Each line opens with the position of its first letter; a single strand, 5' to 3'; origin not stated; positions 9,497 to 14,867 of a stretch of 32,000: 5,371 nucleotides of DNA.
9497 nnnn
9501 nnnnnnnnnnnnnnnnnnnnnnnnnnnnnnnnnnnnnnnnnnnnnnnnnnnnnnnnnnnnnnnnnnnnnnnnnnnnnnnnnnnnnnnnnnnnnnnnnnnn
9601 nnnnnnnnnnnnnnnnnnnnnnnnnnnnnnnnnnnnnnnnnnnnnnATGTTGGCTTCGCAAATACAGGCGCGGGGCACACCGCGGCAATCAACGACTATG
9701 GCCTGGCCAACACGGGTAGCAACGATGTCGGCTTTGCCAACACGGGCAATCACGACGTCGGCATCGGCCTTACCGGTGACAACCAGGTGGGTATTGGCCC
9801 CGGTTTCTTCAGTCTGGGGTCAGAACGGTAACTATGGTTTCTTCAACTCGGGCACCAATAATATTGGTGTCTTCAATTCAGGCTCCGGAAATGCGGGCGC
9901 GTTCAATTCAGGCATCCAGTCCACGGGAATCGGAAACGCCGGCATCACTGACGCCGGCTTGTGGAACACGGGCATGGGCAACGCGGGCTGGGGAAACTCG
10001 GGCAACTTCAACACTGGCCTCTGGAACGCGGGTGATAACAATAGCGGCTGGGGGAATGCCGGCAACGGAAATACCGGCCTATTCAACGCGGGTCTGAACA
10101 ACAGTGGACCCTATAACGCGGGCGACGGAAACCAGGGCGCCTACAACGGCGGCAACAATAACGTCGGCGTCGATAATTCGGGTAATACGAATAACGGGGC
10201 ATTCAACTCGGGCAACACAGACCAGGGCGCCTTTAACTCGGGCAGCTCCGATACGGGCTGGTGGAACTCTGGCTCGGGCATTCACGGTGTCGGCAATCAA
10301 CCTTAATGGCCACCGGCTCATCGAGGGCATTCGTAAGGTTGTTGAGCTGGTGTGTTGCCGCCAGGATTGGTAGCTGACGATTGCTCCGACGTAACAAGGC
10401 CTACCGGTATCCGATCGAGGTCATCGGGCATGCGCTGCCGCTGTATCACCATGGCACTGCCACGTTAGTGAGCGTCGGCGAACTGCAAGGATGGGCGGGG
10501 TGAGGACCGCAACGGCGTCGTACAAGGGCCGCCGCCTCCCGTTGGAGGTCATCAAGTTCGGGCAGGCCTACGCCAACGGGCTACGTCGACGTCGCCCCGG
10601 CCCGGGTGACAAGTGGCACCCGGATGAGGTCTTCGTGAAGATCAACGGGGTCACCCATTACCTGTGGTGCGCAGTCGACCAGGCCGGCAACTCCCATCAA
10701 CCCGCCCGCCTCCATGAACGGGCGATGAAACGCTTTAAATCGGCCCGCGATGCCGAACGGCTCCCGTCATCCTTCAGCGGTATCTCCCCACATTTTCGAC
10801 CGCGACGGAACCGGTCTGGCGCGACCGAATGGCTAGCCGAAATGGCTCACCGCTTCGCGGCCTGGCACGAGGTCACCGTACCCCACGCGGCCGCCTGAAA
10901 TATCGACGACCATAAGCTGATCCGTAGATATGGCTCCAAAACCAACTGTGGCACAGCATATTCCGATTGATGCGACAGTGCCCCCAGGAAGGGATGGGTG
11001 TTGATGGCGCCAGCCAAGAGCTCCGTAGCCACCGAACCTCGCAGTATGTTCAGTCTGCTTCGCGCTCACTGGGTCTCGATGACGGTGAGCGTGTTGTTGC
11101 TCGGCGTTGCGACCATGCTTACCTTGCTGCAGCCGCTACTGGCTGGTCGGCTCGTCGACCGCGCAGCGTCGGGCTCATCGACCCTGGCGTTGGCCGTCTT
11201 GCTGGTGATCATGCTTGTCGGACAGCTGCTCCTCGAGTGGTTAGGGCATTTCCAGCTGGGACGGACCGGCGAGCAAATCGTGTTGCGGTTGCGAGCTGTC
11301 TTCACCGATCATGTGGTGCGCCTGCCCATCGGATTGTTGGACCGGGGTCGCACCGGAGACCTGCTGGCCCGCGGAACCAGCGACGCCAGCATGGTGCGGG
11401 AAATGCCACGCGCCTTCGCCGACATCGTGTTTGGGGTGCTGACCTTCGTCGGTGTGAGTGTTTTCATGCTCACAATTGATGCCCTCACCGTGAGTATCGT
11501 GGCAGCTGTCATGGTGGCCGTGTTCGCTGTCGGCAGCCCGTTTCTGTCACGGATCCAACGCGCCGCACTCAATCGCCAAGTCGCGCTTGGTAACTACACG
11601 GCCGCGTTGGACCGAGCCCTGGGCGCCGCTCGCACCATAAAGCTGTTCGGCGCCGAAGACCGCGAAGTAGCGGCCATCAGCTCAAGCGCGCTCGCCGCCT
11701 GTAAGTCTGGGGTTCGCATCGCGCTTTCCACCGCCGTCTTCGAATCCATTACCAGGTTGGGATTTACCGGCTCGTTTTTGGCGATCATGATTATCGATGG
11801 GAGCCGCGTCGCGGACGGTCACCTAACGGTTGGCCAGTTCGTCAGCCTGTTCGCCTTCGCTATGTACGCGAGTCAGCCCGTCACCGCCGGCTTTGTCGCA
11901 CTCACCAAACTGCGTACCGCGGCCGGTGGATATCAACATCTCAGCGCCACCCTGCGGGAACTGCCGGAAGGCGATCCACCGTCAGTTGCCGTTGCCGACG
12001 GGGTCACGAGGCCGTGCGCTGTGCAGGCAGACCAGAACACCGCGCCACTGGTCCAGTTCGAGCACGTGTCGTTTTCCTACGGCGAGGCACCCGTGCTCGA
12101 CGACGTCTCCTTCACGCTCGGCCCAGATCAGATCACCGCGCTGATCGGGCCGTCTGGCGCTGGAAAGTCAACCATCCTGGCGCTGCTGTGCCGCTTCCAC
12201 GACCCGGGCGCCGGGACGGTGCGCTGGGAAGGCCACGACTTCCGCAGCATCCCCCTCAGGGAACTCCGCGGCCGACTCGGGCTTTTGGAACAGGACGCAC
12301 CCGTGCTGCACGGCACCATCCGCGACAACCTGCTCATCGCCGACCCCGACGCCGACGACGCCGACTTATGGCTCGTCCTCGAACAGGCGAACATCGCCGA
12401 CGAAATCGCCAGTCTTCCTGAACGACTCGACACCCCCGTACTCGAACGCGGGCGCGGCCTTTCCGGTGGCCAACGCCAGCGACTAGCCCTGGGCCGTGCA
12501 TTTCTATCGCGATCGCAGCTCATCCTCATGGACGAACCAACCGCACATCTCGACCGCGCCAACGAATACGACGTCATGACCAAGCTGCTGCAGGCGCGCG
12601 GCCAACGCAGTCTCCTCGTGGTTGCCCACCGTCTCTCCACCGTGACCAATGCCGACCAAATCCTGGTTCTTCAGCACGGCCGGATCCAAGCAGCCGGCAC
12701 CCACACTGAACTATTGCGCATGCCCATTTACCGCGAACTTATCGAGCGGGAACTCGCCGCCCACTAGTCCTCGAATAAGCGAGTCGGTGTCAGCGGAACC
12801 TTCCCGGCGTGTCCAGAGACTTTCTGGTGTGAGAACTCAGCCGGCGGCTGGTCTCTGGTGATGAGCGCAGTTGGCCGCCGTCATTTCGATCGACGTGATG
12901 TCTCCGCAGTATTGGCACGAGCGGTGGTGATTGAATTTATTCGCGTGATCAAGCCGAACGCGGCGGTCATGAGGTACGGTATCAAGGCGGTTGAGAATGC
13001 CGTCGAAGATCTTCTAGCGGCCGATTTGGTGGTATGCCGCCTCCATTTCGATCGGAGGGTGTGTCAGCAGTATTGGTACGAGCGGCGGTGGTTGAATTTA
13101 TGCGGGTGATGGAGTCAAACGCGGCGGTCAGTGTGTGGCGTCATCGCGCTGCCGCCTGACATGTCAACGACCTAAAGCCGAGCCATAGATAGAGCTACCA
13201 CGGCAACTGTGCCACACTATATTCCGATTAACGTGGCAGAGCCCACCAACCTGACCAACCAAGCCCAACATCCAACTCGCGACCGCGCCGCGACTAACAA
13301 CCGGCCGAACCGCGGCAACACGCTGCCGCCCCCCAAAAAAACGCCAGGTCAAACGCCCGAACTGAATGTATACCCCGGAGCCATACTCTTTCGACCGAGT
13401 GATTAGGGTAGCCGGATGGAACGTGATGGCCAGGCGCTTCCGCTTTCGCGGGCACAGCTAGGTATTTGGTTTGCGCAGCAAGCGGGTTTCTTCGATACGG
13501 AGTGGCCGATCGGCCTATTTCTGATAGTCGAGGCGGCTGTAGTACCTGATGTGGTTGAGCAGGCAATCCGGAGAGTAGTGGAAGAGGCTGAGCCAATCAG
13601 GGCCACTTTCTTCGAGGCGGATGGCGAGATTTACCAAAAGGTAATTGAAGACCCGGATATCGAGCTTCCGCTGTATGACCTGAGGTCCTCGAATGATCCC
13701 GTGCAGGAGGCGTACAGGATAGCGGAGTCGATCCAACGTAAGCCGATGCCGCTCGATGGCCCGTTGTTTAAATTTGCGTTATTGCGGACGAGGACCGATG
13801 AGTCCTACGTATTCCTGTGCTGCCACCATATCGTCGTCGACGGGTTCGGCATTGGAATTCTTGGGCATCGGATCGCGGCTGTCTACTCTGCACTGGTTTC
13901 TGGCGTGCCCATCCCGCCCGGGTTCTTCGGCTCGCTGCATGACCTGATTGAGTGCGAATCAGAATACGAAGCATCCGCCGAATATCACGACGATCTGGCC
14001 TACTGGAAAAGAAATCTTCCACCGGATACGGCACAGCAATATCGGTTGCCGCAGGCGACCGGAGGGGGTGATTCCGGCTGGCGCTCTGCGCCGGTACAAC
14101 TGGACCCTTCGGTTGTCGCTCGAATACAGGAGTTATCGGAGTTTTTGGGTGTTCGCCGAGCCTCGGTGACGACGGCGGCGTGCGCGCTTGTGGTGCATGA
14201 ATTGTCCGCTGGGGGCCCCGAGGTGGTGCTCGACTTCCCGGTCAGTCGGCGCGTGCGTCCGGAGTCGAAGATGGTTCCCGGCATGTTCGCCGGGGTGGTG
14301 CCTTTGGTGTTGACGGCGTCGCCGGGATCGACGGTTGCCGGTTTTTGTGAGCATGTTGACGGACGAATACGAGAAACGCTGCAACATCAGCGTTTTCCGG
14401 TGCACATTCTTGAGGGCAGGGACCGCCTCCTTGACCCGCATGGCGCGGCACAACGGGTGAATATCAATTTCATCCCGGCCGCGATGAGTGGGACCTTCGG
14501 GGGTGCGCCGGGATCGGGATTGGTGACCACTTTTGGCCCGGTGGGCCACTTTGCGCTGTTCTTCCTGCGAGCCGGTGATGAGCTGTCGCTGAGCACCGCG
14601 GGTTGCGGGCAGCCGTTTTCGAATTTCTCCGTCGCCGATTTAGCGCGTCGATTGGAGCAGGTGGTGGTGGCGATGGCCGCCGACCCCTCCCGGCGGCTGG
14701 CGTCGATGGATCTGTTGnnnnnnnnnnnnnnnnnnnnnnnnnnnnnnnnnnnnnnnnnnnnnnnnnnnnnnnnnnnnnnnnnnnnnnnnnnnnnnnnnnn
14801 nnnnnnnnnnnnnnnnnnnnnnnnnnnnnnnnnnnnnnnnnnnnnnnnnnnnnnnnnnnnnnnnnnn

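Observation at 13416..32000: Giant NRPS (>18.5 kb, at least 5 modules) predicted to make an N-capped, doubly N-methylated, all-L peptide; it does not fit the mycobacterial NRPS products I know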

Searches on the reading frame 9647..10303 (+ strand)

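Call 17: search_protein_families(library=pfam, proteins=[window:9647-10303:+], max_evalue=0.001)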
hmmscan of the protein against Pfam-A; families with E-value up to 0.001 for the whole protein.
window:9647-10303:+ (219 aa): 1 family
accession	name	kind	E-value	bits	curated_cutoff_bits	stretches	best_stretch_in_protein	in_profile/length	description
PF01469.24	Pentapeptide_2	-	5.4e-26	90.7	26.4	3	61-99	1-39/40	Pentapeptide repeats (8 copies)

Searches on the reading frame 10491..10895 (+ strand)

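Call 17: search_protein_families(library=pfam, proteins=[window:10491-10895:+], max_evalue=0.001)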
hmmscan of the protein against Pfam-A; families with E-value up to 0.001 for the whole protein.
window:10491-10895:+ (135 aa): 1 family
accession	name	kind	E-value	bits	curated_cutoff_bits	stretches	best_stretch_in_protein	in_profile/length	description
PF13610.12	DDE_Tnp_IS240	-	2.1e-08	34.9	27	1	40-68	2-30/139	DDE domain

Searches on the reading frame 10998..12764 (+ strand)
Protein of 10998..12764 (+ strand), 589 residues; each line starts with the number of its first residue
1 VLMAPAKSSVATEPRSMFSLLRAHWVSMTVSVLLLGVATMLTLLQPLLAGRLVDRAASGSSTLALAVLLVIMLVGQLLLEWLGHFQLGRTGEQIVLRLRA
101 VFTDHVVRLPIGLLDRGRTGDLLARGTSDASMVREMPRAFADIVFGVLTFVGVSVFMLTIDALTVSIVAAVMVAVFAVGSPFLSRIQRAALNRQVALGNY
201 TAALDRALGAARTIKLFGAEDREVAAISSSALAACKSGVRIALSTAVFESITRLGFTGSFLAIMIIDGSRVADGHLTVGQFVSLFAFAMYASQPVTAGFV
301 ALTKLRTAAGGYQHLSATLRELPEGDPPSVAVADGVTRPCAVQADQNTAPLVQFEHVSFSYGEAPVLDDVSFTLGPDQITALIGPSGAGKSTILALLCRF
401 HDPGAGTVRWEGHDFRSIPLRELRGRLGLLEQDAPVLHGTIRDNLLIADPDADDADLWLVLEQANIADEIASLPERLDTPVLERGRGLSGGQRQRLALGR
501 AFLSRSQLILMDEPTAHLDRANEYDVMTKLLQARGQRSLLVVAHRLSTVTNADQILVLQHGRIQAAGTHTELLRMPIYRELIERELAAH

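Call 16: list_cluster_members(proteins=[P0001, window:10998-12764:+, window:8170-9828:+, window:2897-6238:-])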
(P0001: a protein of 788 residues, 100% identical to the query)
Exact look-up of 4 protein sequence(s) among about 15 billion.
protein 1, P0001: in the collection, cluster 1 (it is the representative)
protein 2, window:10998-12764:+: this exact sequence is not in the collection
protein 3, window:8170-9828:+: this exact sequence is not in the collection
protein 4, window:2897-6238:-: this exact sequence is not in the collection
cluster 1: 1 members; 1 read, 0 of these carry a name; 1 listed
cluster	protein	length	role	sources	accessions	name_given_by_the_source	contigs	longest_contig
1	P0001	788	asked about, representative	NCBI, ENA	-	-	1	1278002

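Call 17: search_protein_families(library=pfam, proteins=[window:10998-12764:+], max_evalue=0.001)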
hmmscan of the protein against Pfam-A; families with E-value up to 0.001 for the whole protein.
window:10998-12764:+ (589 aa): 5 families
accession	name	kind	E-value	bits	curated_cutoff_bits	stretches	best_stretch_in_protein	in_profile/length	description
PF00005.33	ABC_tran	-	1.9e-31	109.9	25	1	367-516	1-137/137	ABC transporter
PF00664.28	ABC_membrane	-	3.7e-31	109.2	28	1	30-295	3-274/274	ABC transporter transmembrane region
PF02463.25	SMC_N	-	2.3e-07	30.9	40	1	447-559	113-212/220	RecF/RecN/SMC N terminal domain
PF13304.12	AAA_21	-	8.5e-05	23.2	27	0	379-402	1-24/304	AAA domain, putative AbiEii toxin, Type IV TA system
PF13555.12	AAA_29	-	0.00028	21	27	1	368-394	13-39/61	P-loop containing region of AAA domain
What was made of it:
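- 10998..12767 (+): ABC exporter, a half-transporter with a membrane domain and an ATPase domain; candidate product exporter. Pfam ABC_membrane 3.7e-31 and ABC_tran 1.9e-31 (call 17).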

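Call 27: search_protein_families(library=ncbifam, proteins=[window:10998-12764:+], max_evalue=0.00001)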
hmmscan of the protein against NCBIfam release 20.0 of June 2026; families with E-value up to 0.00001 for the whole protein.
window:10998-12764:+ (589 aa): 178 families (the best 25 are shown)
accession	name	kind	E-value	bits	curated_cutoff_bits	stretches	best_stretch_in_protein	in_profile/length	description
TIGR02203.1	MsbA_lipidA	equivalog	4.4e-83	279.7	602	1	18-574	6-557/572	lipid A export permease/ATP-binding protein MsbA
TIGR02204.1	MsbA_rel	hypoth_equivalog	3.7e-82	276.8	780.4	1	17-582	9-572/576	ABC transporter, permease/ATP-binding protein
TIGR03796.1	NHLM_micro_ABC1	equivalog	2e-81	274.3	853.3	1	22-582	150-709/710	NHLP family bacteriocin export ABC transporter peptidase/permease/ATPase subunit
TIGR00958.1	3a01208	subfamily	6.3e-78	262.7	874.6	1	16-578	151-707/711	antigen peptide transporter 2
TIGR03797.1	NHLM_micro_ABC2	equivalog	5.3e-72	243.3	709.4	1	30-585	139-685/686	NHLP bacteriocin export ABC transporter permease/ATPase subunit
TIGR03375.1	type_I_sec_LssB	subfamily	1.3e-69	235.3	693.1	1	37-573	160-689/696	type I secretion system permease/ATPase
NF045513.1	HepA_fam_ABC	equivalog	2.7e-68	230.9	725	1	63-574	95-597/610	heterocyst formation ABC transporter subunit HepA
TIGR02868.1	CydC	equivalog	6.6e-68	229.6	329.05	1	18-546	5-530/530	thiol reductant ABC exporter subunit CydC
TIGR01846.1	type_I_sec_HlyB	subfamily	2.1e-66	224.6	725.55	1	33-575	145-681/694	type I secretion system permease/ATPase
NF008055.0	PRK10789.1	equivalog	2.2e-66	224.5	845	1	21-580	11-566/590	SmdA family multidrug ABC transporter permease/ATP-binding protein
NF010178.0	PRK13657.1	equivalog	2.5e-66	224.4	733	1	28-574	24-558/588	glucan ABC transporter ATP-binding protein/ permease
TIGR02857.1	CydD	equivalog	6e-66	223.5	435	1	29-558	6-529/529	thiol reductant ABC exporter subunit CydD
NF008364.0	PRK11160.1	equivalog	1.1e-65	222.3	630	1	94-581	91-571/575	heme ABC transporter ATP-binding protein/permease CydC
NF008381.0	PRK11176.1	equivalog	2e-65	221.3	867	1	36-575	40-568/582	lipid A ABC transporter ATP-binding protein/permease MsbA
NF052233.1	CphA_assoc_ABC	equivalog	2.4e-62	211.4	880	1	40-574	211-731/766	cyanophycin metabolism-associated ABC transporter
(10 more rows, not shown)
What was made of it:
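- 10998..12767 (+): NCBIfam MsbA-like and peptide-exporter families match below their cut-offs (call 27).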

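Call 42: find_encoding_contigs(protein=window:10998-12764:+, flank=10000, max_places=3)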
Protein seq(589 aa) (589 aa): no gene with exactly this product is on record in the collection.

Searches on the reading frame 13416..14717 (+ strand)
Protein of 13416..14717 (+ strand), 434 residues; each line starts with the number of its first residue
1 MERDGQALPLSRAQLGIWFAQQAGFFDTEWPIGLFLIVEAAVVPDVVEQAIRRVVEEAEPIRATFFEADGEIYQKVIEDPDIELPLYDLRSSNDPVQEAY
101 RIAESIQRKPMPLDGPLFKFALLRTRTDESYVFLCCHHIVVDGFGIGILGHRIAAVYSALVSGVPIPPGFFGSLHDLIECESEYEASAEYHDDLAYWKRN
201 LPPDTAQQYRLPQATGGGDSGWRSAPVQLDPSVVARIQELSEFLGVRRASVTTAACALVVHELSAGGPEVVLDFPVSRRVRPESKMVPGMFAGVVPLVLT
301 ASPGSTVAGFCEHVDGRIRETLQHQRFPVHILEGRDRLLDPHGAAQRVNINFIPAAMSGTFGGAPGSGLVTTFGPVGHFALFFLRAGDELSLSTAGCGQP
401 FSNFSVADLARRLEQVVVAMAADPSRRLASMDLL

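Call 23: search_solved_structures(query=window:13416-14717:+, max_evalue=0.001)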
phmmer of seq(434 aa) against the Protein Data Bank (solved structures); distinct sequences matched with E-value up to 0.001: 40.
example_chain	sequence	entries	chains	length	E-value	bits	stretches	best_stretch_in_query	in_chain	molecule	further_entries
7c1k_A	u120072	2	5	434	5.7e-42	147.7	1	9-434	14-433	Non-ribosomal peptide synthetase modules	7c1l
7c1h_A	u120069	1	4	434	1.1e-41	146.8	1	9-434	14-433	Non-ribosomal peptide synthetase modules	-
7c1p_A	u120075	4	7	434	1.6e-40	143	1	9-434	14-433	Non-ribosomal peptide synthetase modules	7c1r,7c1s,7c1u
6n8e_A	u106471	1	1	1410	1.8e-32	116.4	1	6-432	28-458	holo-ObiF1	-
4jn3_A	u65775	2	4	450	5.1e-31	111.6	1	10-429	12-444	CDA peptide synthetase I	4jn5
5du9_A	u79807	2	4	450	5.8e-31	111.4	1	10-429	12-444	CDA peptide synthetase I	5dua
5ja1_A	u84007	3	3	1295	8.7e-26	94.4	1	6-433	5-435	Enterobactin synthase component F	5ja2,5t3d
9rde_A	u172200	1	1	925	1e-22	84.3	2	45-199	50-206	Bacitracin synthase 3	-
6p1j_A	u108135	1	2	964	3.5e-17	66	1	7-330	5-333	Txo2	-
9lcq_A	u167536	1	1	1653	6.4e-17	65.2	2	28-237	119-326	PvdL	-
9up2_A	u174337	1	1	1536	1e-16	64.5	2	28-237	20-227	PvdL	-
9lcp_A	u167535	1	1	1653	1.2e-16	64.3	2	28-237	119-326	PvdL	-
9lco_A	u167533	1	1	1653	1.2e-16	64.3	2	28-237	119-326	PvdL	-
6oyf_A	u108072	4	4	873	7.4e-16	61.7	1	8-330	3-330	Txo1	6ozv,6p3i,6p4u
1l5a_A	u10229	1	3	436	1.5e-15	60.7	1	49-336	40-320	amide synthase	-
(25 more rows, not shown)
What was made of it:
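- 13416..14735 (+): C1, starter (lipo-initiation type) condensation domain, HHIVVDG. PDB best matches RzmA-Cs 7c1k (148 bits), ObiF1, CDA-C1, EntF (call 23).
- On Starter (lipo-initiation) C domain: RzmA-Cs and CDA-C1 are top PDB matches (call 23).
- Closest known: Lipo-initiation starter C domains RzmA-Cs. Same: These are the best PDB matches of C1 (148 and 112 bits, call 23), and C1 sits at the N terminus of the first module.
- Starter C: call 23. EntF is among the PDB matches (call 23). Lipo-initiation C domains score higher (RzmA-Cs 148 bits and CDA-C1 112 bits, against EntF 94 bits; call 23).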
